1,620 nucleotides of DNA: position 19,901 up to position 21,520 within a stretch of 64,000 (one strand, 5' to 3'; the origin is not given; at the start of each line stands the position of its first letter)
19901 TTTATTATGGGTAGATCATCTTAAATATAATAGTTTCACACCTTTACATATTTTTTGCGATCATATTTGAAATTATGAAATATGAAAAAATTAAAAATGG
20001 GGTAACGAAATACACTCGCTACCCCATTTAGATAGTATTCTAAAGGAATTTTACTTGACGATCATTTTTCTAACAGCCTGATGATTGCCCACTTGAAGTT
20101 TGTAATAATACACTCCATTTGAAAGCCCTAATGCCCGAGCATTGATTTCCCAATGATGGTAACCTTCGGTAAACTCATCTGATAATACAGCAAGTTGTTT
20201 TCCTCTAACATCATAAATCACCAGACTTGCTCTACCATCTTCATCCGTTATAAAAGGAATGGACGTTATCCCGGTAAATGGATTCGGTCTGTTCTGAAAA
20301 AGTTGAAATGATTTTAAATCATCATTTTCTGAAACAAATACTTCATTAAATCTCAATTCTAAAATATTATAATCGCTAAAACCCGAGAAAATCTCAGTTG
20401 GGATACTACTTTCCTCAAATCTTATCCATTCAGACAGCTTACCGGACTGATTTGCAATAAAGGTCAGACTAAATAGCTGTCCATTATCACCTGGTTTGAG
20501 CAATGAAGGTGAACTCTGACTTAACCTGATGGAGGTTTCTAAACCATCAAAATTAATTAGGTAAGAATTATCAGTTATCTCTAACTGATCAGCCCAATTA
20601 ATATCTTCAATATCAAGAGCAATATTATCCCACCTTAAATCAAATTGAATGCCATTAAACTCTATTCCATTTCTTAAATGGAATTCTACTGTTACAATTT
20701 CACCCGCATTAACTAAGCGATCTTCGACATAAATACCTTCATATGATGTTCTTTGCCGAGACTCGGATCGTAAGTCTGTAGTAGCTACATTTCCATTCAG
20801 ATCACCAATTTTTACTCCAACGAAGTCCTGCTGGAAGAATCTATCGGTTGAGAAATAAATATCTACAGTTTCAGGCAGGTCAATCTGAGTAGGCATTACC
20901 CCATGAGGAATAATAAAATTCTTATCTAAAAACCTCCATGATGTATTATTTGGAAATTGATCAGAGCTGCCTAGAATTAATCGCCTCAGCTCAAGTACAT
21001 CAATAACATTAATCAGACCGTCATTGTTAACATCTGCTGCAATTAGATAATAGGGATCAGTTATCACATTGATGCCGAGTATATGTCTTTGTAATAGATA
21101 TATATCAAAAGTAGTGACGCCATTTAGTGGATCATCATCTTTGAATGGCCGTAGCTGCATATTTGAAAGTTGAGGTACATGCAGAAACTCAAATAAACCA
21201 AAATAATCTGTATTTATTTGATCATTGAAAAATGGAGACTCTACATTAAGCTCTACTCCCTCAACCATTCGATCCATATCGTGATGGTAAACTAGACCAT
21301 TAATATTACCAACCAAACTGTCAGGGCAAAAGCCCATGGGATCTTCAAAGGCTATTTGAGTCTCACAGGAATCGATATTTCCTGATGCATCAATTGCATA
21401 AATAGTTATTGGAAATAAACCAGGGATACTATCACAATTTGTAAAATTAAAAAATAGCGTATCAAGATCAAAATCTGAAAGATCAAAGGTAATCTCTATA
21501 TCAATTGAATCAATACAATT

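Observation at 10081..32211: Four tandem giant Cys-rich T9SS cargo paralogues, each carrying both a dockerin-like and a cohesin-like module next to the CTD anchor: candidate self-assembling surface scaffold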

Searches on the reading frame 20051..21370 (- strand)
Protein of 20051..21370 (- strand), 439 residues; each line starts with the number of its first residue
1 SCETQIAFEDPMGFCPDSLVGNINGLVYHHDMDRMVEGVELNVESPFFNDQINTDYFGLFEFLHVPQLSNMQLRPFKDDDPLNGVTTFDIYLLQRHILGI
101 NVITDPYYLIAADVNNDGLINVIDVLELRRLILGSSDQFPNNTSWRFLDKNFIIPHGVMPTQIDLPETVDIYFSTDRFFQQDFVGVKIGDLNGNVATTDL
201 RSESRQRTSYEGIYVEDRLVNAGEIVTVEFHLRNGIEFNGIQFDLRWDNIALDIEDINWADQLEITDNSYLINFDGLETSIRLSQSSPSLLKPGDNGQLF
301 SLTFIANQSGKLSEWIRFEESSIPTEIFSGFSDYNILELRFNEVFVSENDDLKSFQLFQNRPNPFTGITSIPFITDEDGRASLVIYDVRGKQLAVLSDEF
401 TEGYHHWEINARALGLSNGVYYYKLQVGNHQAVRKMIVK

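Call 49: find_homologous_proteins(query=window:20051-21370:-, max_evalue=1e-10)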
Query window:20051-21370:- (439 aa): 1094 proteins with E <= 1e-10 among 8000 candidates; the best 120 are listed.
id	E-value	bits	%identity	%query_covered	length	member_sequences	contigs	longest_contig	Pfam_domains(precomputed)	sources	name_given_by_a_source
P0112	2.1e-91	325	34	90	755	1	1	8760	PF00404.25,PF18962.8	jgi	jgi:hypothetical protein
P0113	3.5e-87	311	38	100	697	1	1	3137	PF00404.25,PF18962.8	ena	-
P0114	2.6e-75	272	31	59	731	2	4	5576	PF00404.25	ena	-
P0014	2.2e-68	249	38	88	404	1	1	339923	PF00963.25,PF18962.8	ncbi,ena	-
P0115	1.0e-66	244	37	99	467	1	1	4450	PF00963.25,PF18962.8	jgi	-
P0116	6.3e-66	241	36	100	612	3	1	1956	PF00963.25,PF18962.8,PF17210.10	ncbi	ncbi:MAG: T9SS type A sorting domain-containing protein, partial [Bacteroidota bacterium]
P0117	9.1e-65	237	34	100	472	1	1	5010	PF18962.8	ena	-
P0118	1.9e-64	236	35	99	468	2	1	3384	PF00963.25,PF13620.13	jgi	jgi:hypothetical protein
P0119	1.5e-63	233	34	100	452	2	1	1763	PF00404.25,PF00963.25,PF18962.8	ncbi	-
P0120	2.1e-63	233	34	99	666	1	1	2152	PF00404.25,PF18962.8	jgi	jgi:hypothetical protein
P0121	4.1e-63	232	35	100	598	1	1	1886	PF00963.25,PF18962.8,PF13620.13,PF17210.10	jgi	jgi:hypothetical protein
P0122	8.9e-63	231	35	100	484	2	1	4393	PF00963.25,PF13620.13,PF17210.10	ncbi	ncbi:MAG: T9SS C-terminal target domain-containing protein, partial [Bacteroidetes bacterium]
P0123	3.3e-62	229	35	99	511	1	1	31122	-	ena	-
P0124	4.5e-62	228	36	100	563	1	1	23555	PF00963.25,PF18962.8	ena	-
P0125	8.2e-62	228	35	99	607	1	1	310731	PF18962.8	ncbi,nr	ncbi:MAG: T9SS type A sorting domain-containing protein [Saprospirales bacterium]|nr:T9SS type A sor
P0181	2.5e-57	213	44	36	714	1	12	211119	PF13715.13,PF00404.25,PF13620.13,PF22904.4,PF17210.10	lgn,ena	-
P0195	1.6e-56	210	44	32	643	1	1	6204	PF00404.25,PF18962.8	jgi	jgi:hypothetical protein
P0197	2.0e-56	210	38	42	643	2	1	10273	PF00404.25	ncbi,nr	ncbi:MAG: hypothetical protein SFV22_12460 [Saprospiraceae bacterium]|nr:hypothetical protein [Sapro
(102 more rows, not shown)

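Call 71: search_protein_families(library=pfam, proteins=[P0114, P0181, P0195, P0197], max_evalue=0.001)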
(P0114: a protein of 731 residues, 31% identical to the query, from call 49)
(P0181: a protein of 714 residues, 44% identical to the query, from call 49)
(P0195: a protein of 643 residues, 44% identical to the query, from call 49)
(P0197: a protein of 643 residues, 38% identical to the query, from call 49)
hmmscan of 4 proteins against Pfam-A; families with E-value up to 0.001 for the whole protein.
P0114 (731 aa): 1 family
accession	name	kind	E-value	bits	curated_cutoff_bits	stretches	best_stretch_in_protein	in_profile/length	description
PF00404.24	Dockerin_1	-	7.6e-12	45.7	22.9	1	57-103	10-55/57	Dockerin type I domain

P0181 (714 aa): 6 families
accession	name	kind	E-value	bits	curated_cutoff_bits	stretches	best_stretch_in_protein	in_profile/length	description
PF13620.12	CarboxypepD_reg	-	2.6e-14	53.8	32.3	1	191-242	1-55/82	Carboxypeptidase regulatory-like domain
PF17210.9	SdrD_B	-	3.9e-12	46.8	29.7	1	199-240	19-63/112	SdrD B-like domain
PF00404.24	Dockerin_1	-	1.6e-10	41.5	22.9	2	604-648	13-56/57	Dockerin type I domain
PF13715.12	CarbopepD_reg_2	-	2.2e-07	31.2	32.2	1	192-239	1-48/88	CarboxypepD_reg-like domain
PF23193.1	NOMO_3rd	-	0.00068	20.1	27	0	217-242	60-85/120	NOMO third transthyretin-like domain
PF00036.39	EF-hand_1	-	0.0008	19.2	25.4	0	419-432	9-22/29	EF hand domain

P0195 (643 aa): 2 families
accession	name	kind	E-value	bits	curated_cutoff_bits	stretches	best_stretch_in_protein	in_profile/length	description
PF00404.24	Dockerin_1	-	2.5e-07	31.2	22.9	0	225-272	10-56/57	Dockerin type I domain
PF18962.6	Por_Secre_tail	-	3.1e-06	27.8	27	0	567-640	3-73/75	Secretion system C-terminal sorting domain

P0197 (643 aa): 2 families
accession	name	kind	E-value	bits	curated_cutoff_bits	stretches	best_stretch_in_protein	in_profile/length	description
PF00404.24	Dockerin_1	-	4.1e-06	27.3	22.9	0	225-272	10-56/57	Dockerin type I domain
PF18962.6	Por_Secre_tail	-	5.5e-06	27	27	0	502-549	1-38/75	Secretion system C-terminal sorting domain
